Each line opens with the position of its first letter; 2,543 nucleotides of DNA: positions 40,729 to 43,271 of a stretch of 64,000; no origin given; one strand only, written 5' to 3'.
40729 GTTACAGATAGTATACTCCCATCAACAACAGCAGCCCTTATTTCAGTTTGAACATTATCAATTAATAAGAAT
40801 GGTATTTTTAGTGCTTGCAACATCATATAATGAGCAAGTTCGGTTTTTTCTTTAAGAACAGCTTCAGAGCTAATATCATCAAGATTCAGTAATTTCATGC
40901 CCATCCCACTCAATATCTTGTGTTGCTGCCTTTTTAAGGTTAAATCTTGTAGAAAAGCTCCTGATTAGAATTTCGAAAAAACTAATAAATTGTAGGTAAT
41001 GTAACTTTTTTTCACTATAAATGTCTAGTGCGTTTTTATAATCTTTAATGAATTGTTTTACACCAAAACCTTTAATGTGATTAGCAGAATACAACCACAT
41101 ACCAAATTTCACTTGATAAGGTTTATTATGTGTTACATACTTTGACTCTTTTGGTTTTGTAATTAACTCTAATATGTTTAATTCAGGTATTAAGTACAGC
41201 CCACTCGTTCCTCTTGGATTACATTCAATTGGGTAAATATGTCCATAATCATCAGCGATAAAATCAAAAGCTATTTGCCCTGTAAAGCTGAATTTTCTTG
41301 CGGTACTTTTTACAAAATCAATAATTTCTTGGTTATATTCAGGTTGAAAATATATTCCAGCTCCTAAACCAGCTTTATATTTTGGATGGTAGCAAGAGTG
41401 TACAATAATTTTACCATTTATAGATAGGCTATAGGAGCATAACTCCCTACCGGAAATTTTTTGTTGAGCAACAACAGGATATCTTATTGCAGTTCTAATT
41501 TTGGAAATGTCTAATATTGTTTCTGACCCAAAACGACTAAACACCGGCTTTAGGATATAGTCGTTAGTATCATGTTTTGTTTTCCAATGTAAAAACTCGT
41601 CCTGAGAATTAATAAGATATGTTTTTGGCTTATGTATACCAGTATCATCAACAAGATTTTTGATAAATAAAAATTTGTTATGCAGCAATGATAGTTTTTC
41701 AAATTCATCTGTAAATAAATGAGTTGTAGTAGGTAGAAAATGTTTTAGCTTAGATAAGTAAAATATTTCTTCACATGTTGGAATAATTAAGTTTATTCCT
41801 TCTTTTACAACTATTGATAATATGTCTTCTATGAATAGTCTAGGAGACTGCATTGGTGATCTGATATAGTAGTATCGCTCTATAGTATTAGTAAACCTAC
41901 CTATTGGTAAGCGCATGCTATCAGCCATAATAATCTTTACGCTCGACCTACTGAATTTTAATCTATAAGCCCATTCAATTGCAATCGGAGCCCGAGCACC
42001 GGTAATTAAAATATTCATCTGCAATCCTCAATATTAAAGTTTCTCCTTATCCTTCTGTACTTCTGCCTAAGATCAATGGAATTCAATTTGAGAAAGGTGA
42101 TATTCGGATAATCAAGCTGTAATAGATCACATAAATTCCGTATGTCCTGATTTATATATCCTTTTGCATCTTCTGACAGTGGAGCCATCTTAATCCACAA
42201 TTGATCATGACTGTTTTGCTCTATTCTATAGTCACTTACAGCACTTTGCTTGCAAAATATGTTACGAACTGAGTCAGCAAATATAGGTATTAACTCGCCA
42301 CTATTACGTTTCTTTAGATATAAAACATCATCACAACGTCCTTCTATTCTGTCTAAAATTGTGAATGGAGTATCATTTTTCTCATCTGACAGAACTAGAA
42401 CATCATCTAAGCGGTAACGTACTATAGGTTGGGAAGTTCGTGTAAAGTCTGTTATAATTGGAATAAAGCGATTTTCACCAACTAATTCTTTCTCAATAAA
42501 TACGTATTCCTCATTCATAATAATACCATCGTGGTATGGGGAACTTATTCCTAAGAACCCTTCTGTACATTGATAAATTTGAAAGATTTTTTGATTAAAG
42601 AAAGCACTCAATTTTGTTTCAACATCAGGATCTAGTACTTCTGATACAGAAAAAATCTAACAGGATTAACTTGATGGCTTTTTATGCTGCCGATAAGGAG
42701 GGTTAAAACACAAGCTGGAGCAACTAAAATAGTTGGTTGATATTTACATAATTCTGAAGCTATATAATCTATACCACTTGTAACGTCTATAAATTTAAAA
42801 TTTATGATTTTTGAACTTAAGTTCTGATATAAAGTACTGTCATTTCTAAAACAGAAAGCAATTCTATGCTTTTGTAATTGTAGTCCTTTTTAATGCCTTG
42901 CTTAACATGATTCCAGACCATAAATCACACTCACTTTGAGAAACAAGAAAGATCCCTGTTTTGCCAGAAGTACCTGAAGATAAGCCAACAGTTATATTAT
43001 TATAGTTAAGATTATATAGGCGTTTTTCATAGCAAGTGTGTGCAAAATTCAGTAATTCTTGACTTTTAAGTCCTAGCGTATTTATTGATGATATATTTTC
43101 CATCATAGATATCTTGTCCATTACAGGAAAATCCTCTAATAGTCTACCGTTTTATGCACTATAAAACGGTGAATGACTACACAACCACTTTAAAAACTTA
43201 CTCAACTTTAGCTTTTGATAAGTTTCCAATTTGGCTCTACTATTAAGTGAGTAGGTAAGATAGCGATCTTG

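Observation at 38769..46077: Orphan seven-gene enzyme operon (KAS III-like, SDR, MBL-fold, F390-synthetase-like adenylating enzyme, ATP-grasp, GNAT-like?, Rieske oxygenase): possible small-molecule biosynthetic cluster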

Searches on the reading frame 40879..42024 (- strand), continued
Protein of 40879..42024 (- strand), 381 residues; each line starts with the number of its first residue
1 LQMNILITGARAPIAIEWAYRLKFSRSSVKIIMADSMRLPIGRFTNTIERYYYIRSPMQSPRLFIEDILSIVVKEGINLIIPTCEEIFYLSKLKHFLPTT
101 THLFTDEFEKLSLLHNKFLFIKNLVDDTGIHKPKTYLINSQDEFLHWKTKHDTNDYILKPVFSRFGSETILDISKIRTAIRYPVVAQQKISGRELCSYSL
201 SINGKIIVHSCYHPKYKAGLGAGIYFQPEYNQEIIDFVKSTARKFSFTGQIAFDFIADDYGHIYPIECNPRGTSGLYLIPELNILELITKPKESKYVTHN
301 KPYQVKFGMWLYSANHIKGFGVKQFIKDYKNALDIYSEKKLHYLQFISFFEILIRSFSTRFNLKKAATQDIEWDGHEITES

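Call 57: search_solved_structures(query=L008:2985-4262:+, max_evalue=0.01)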
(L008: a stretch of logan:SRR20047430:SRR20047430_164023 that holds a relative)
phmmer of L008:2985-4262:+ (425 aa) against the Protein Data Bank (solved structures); distinct sequences matched with E-value up to 0.01: 1.
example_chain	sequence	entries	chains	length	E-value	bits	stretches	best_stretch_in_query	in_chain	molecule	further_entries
4r1l_A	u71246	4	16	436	0.0086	17.9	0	279-353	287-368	Phenylacetate-coenzyme A ligase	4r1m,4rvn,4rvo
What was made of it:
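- The TIGR02304 enzyme has almost no similarity to any solved structure (call 57).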

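Call 63: search_protein_families(library=pfam, proteins=[L006:3097-4056:+, L006:4210-5178:+], max_evalue=0.001)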
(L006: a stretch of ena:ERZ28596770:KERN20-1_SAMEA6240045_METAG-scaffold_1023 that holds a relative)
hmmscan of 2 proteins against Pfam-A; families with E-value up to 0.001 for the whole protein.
L006:3097-4056:+ (319 aa): 1 family
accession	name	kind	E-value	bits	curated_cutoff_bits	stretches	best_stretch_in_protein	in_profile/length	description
PF00226.36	DnaJ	-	0.00018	22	27.8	1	44-75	15-49/63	DnaJ domain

L006:4210-5178:+ (322 aa): 0 families

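Call 70: search_protein_families(library=ncbifam, proteins=[L008:200-1192:+, L008:2985-4262:+, L008:6515-7504:+, L028:8688-10001:+, L028:9989-11113:+, L028:5899-6906:+], max_evalue=1e-10)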
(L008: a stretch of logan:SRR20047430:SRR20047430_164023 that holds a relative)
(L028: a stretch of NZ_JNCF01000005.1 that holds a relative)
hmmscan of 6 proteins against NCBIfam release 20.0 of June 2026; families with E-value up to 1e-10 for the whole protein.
L008:200-1192:+ (330 aa): 10 families
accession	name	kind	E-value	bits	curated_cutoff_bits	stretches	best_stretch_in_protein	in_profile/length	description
NF005541.0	PRK07204.1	equivalog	1.7e-96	323.5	402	1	2-330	3-329/329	beta-ketoacyl-ACP synthase III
NF006829.0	PRK09352.1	subfamily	2.1e-57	194.5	249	1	2-329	3-320/322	beta-ketoacyl-ACP synthase 3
TIGR00747.1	fabH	subfamily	1.2e-53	182.3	292.1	1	4-329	3-321/322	beta-ketoacyl-ACP synthase III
NF004623.0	PRK05963.1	equivalog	9.1e-47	159.9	437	1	6-328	8-326/328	beta-ketoacyl-ACP synthase III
NF006720.0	PRK09258.1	equivalog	7.7e-22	78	285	1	5-321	7-329/338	3-oxoacyl-ACP synthase III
NF005308.0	PRK06840.1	equivalog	4.1e-19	68.8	315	1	5-329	6-334/339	3-oxoacyl-ACP synthase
NF009519.0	PRK12880.1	equivalog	9.7e-16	58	436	1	53-306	60-318/353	beta-ketoacyl-ACP synthase III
NF005703.0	PRK07515.1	equivalog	4.7e-15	55.3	304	1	54-329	97-371/373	beta-ketoacyl-ACP synthase III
NF005293.2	PRK06816.1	subfamily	1.6e-13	50.5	450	0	233-314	274-360/378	StlD/DarB family beta-ketosynthase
NF053539.1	resorcinol_DarB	exception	6.9e-11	41.9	550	0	237-314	277-359/377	dialkylresorcinol biosynthesis protein DarB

L008:2985-4262:+ (425 aa): 1 family
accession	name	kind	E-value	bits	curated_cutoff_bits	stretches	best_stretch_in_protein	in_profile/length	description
TIGR02304.1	aden_form_hyp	equivalog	8.9e-105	351.1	251.9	1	2-419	5-428/430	F390 synthetase-related protein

L008:6515-7504:+ (329 aa): 1 family
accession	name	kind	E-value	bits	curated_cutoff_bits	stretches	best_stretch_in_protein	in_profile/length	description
NF052579.1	BetMthstMoxSdmAMthl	equivalog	3.9e-13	49.1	600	1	7-203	15-220/351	4beta-methylsterol monooxygenase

L028:8688-10001:+ (438 aa): 1 family
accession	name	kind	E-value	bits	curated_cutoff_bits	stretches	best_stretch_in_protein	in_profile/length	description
TIGR02304.1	aden_form_hyp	equivalog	7.1e-127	424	251.9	1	11-425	4-427/430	F390 synthetase-related protein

L028:9989-11113:+ (375 aa): 1 family
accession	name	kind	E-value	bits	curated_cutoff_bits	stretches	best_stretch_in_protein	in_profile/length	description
NF005315.0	PRK06849.1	equivalog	6.3e-98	328.3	406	1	2-374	2-385/389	hypothetical protein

L028:5899-6906:+ (336 aa): 10 families
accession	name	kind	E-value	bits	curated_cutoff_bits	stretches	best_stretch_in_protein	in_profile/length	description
NF005541.0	PRK07204.1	equivalog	1.5e-154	514.2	402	1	9-336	2-329/329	beta-ketoacyl-ACP synthase III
NF006829.0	PRK09352.1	subfamily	9.4e-78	261.4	249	1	10-335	3-320/322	beta-ketoacyl-ACP synthase 3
TIGR00747.1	fabH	subfamily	5.3e-73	245.9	292.1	1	12-335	3-321/322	beta-ketoacyl-ACP synthase III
NF004623.0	PRK05963.1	equivalog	2e-55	188.3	437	1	9-334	3-326/328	beta-ketoacyl-ACP synthase III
NF006720.0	PRK09258.1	equivalog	4.9e-41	141.1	285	2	12-151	6-151/338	3-oxoacyl-ACP synthase III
NF005308.0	PRK06840.1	equivalog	9.8e-33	113.6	315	1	11-335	4-334/339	3-oxoacyl-ACP synthase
NF005703.0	PRK07515.1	equivalog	4e-31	108.2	304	1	62-334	98-370/373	beta-ketoacyl-ACP synthase III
NF009519.0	PRK12880.1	equivalog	1.2e-21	77.4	436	1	39-331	39-333/353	beta-ketoacyl-ACP synthase III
NF003274.0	PRK04262.1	equivalog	2e-18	66.5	244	1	12-330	3-302/347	hydroxymethylglutaryl-CoA synthase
NF005293.2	PRK06816.1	subfamily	3e-15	56.2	450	0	242-321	277-361/378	StlD/DarB family beta-ketosynthase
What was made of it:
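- On TIGR02304 F390 synthetase-related protein: The intact orthologue L008 scores 351 and Legionella norrlandica 424 (call 70).
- On NF005541 / PRK07204 KAS III: The Legionella norrlandica cassette KAS scores 514 and passes (call 70).
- On NF005315 / PRK06849 ATP-grasp: The Legionella norrlandica protein scores 328 (call 70).
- The intact KAS orthologue scores 182 bits against the FabH cut-off of 292 (call 70).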

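Call 82: search_protein_families(library=padloc, proteins=[L008:200-1192:+, L008:2985-4262:+, window:40879-42024:-, L008:6515-7504:+], max_evalue=0.001)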
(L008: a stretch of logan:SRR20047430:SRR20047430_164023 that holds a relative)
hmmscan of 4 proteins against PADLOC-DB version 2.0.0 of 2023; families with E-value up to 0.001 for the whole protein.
L008:200-1192:+ (330 aa): 0 families

L008:2985-4262:+ (425 aa): 0 families

window:40879-42024:- (381 aa): 0 families

L008:6515-7504:+ (329 aa): 0 families

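Call 83: search_protein_families(library=pfam, proteins=[L008:2985-4262:+, L008:6515-7504:+, L070:7177-8352:-, L045:2412-4595:+, L013:7282-8451:+, L013:6606-7346:+], max_evalue=0.001)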
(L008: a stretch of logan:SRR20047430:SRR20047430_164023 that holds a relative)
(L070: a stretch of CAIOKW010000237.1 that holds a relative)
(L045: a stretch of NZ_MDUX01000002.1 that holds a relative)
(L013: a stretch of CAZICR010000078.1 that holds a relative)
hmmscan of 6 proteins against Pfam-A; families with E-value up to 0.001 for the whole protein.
L008:2985-4262:+ (425 aa): 0 families

L008:6515-7504:+ (329 aa): 2 families
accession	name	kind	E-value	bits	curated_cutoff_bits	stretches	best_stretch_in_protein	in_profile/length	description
PF00355.32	Rieske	-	3.4e-20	72.2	20.3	1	11-94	3-87/88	Rieske [2Fe-2S] domain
PF19112.6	VanA_C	-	3.6e-09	37.5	23.5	1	143-288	7-162/193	Vanillate O-demethylase oxygenase C-terminal domain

L070:7177-8352:- (392 aa): 1 family
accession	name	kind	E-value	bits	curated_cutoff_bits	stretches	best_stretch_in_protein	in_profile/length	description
PF00487.30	FA_desaturase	-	1.7e-33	116.9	29.7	1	114-368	10-251/253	Fatty acid desaturase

L045:2412-4595:+ (728 aa): 2 families
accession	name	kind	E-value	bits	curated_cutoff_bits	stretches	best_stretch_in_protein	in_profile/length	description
PF00501.34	AMP-binding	-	3.5e-54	184.5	29.9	1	238-586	10-384/384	AMP-binding enzyme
PF01553.26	Acyltransferase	-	1.1e-17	64.6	23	1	44-154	12-130/132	Acyltransferase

L013:7282-8451:+ (390 aa): 1 family
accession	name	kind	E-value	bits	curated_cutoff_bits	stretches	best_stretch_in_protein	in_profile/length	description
PF04116.19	FA_hydroxylase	-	5.5e-27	95.2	31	1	101-234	1-132/132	Fatty acid hydroxylase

L013:6606-7346:+ (247 aa): 2 families
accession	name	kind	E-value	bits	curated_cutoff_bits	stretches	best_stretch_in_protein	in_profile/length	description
PF14378.12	PAP2_3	-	6.7e-07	29.7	27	1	84-232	21-189/190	PAP2 superfamily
PF01569.27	PAP2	-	7.3e-05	23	27.2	1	158-237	47-124/130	PAP2 superfamily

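Call 94: search_solved_structures(query=L008:6515-7504:+, max_evalue=0.001)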
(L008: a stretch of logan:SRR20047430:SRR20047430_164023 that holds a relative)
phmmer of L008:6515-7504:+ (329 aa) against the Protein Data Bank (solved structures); distinct sequences matched with E-value up to 0.001: 47.
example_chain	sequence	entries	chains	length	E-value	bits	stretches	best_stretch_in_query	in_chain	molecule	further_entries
6wnc_A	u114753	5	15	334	7e-20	74.8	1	11-175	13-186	SxtDIOX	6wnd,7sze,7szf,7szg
6wn3_A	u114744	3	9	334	1.5e-18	70.5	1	32-162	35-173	SxtT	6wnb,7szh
2zyl_A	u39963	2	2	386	2.1e-13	53.5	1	28-159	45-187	POSSIBLE OXIDOREDUCTASE | 3-ketosteroid-9-alpha-monooxygenase oxygenase subunit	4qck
6ick_A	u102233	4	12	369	7.2e-13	51.8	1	46-168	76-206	Methylxanthine N1-demethylase NdmA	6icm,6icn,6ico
4qdf_B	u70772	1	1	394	1.1e-12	51.2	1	25-158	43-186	3-ketosteroid 9alpha-hydroxylase oxygenase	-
6icp_A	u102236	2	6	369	3e-12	49.8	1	46-167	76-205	Methylxanthine N1-demethylase NdmA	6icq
7fhr_A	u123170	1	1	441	2.8e-11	46.5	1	25-185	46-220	Putative Phthalate 4,5-dioxygenase, subunit alpha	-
9ina_A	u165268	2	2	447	1.6e-10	44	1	31-211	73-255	Rieske (2Fe-2S) domain protein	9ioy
3gb4_A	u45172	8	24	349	2.4e-10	43.4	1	17-86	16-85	DdmC | Dicamba O-demethylase, oxygenase component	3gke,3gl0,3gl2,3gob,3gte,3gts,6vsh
4qdc_A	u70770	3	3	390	5.4e-10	42.3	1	28-160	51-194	3-ketosteroid 9alpha-hydroxylase oxygenase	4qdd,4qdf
6y9c_A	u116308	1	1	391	5.8e-10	42.2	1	29-114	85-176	Carnitine monooxygenase oxygenase subunit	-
6y8j_A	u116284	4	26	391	5.9e-10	42.2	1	29-114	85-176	Carnitine monooxygenase oxygenase subunit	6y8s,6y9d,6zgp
7qwt_A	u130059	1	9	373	1.8e-09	40.6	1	4-165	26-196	Rieske (2Fe-2S) domain protein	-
3gcf_A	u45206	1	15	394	2.6e-07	33.5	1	32-159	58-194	Terminal oxygenase component of carbazole 1,9a-dioxygenase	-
6icl_A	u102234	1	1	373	3.2e-07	33.2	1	28-165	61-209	Methylxanthine N3-demethylase NdmB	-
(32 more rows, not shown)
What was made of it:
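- The Rieske is closest to the saxitoxin-tailoring SxtT and SxtDIOX (call 94).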

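Call 95: search_solved_structures(query=A1, max_evalue=0.01)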
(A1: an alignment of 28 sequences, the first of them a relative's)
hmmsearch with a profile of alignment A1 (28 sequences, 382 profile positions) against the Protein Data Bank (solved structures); distinct sequences matched with E-value up to 0.01: 1.
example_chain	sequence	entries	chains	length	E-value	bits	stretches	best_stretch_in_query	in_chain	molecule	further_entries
7m4s_A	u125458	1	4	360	2.4e-06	30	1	99-275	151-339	AMdnB protein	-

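Call 99: predict_structure(alignment_id=A1)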
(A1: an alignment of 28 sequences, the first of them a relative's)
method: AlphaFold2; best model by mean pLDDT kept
length: 379 residues; sequences in the alignment: 28
mean_pLDDT: 93.1   pTM: 0.91
mean pLDDT of the five models: 93.1, 92.9, 92.5, 92.5, 92.0
residues with pLDDT >= 90: 309; 70-90: 64; 50-70: 6; < 50: 0
segments of 3 or more residues with pLDDT < 50: none
pLDDT, mean of each block of 10 residues (from residue 1): 96 95 93 97 97 94 97 98 95 95 97 97 89 97 96 95 80 85 96 96 95 89 95 95 97 96 95 90 89 78 94 93 97 91 93 93 89 82
secondary structure, 60 per line:
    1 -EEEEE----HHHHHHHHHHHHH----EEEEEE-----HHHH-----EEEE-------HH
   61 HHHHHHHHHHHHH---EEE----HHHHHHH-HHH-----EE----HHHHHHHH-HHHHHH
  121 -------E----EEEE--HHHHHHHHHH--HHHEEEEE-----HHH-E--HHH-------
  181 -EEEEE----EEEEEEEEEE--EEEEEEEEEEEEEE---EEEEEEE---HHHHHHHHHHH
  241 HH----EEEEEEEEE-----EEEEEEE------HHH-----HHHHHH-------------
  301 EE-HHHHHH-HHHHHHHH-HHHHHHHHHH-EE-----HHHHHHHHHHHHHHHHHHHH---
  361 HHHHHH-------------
elements in order: E2-6 H11-23 E28-33 H39-42 E48-51 H59-73 E77-79 H84-90 H106-113 H115-120 E133-136 H139-148 E154-158 E182-186 E191-200 E203-216 E220-226 H230-242 E247-255 E261-267 H282-287 H304-309 H311-318 H320-329 H338-357 H361-366

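Call 101: fold_search(model_id=the predicted structure, library=pdb)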
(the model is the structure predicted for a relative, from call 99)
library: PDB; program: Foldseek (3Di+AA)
matches with E <= 10: 1918; with E <= 0.001: 670
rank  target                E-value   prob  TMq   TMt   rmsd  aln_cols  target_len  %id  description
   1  4ffl                  1.5e-15  1.00  0.54  0.58   4.3       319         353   15  PylC in complex with L-lysine (released 2012-09-19)
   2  2pn1                  1.9e-15  1.00  0.62  0.75   3.5       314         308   16  Crystal structure of carbamoylphosphate synthase large subunit (split gene in MJ) (ZP_00538348.1) from Exiguobacterium s (released 2007-05-08)
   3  4ffr                  6.8e-15  1.00  0.56  0.61   4.3       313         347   16  SeMet-labeled PylC (remote) (released 2012-09-19)
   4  4ffm                  2.3e-14  1.00  0.53  0.58   4.3       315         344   15  PylC in complex with L-lysine-Ne-D-ornithine (cocrystallized with L-lysine-Ne-D-ornithine) (released 2012-09-19)
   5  3vot_B                1.3e-13  1.00  0.56  0.54   4.5       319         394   17  Crystal structure of L-amino acid ligase from Bacillus licheniformis (released 2012-11-07)
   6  3v4s_B                3.3e-13  1.00  0.61  0.61   5.2       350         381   15  Crystal Structure of ADP-ATP complex of purK: N5-carboxyaminoimidazole ribonucleotide synthetase (released 2013-02-13)
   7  4wd3_A                6.1e-13  1.00  0.49  0.48   5.4       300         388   14  Crystal structure of an L-amino acid ligase RizA (released 2015-09-09)
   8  4dlk_A                6.1e-13  1.00  0.59  0.59   5.7       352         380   14  Crystal Structure of ATP-Ca++ complex of purK: N5-carboxyaminoimidazole ribonucleotide synthetase (released 2013-02-06)
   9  3v4s_A                6.9e-13  1.00  0.59  0.59   5.6       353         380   13  Crystal Structure of ADP-ATP complex of purK: N5-carboxyaminoimidazole ribonucleotide synthetase (released 2013-02-13)
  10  6w2j_B                8.3e-13  1.00  0.55  0.17   5.4       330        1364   15  CPS1 bound to allosteric inhibitor H3B-374 (released 2021-01-13)
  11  5dot_B                8.8e-13  1.00  0.56  0.18   5.3       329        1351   15  Crystal Structure of Human Carbamoyl phosphate synthetase I (CPS1), apo form (released 2015-12-09)
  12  3orr_B                1.2e-12  1.00  0.58  0.59   5.7       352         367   12  Crystal Structure of N5-Carboxyaminoimidazole synthetase from Staphylococcus aureus (released 2011-07-20)
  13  3q2o_A                1.4e-12  1.00  0.60  0.60   5.6       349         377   14  Crystal Structure of purK: N5-carboxyaminoimidazole ribonucleotide synthetase (released 2011-10-26)
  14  5dot_A                1.4e-12  1.00  0.56  0.18   5.2       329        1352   15  Crystal Structure of Human Carbamoyl phosphate synthetase I (CPS1), apo form (released 2015-12-09)
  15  9ubg_A                1.8e-12  1.00  0.57  0.23   4.7       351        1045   16  Cryo-EM structure of Pyruvate carboxylase from Mycobacterium tuberculosis in complex with Acetyl-CoA and ADP (released 2025-05-07)
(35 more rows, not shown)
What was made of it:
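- The ATP-grasp resembles PylC and L-amino-acid ligases (call 101).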

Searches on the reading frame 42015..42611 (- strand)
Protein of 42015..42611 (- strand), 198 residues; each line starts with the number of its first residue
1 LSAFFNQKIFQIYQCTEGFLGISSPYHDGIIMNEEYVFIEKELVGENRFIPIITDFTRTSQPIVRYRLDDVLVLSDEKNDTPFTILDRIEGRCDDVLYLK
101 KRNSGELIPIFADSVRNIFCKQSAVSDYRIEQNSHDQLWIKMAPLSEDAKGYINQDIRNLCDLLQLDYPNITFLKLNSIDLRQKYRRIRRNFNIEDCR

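Call 3: search_protein_families(library=pfam, proteins=[window:42015-42611:-], max_evalue=0.01)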
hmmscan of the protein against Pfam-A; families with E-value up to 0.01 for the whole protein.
window:42015-42611:- (198 aa): 0 families

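Call 4: search_protein_families(library=ncbifam, proteins=[window:42015-42611:-], max_evalue=0.01)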
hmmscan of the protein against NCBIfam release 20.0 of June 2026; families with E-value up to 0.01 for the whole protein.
window:42015-42611:- (198 aa): 3 families
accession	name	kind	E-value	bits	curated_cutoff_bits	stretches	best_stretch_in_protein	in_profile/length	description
TIGR02304.1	aden_form_hyp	equivalog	2.6e-41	142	251.9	1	2-192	233-428/430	F390 synthetase-related protein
TIGR02155.1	PA_CoA_ligase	equivalog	4.9e-06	25.3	646.3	1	52-165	277-387/422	phenylacetate--CoA ligase PaaK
NF041878.1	paak_haloarch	equivalog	0.00022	20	700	1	52-180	282-405/427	phenylacetate--CoA ligase PaaK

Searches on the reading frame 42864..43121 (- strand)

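Call 3: search_protein_families(library=pfam, proteins=[window:42864-43121:-], max_evalue=0.01)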
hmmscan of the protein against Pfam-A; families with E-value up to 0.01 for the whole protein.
window:42864-43121:- (85 aa): 0 families

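Call 4: search_protein_families(library=ncbifam, proteins=[window:42864-43121:-], max_evalue=0.01)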
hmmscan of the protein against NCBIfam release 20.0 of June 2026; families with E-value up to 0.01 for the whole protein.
window:42864-43121:- (85 aa): 1 family
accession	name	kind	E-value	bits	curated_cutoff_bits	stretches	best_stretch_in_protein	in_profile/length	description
TIGR02304.1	aden_form_hyp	equivalog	7.5e-22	77.9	251.9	1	1-84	60-143/430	F390 synthetase-related protein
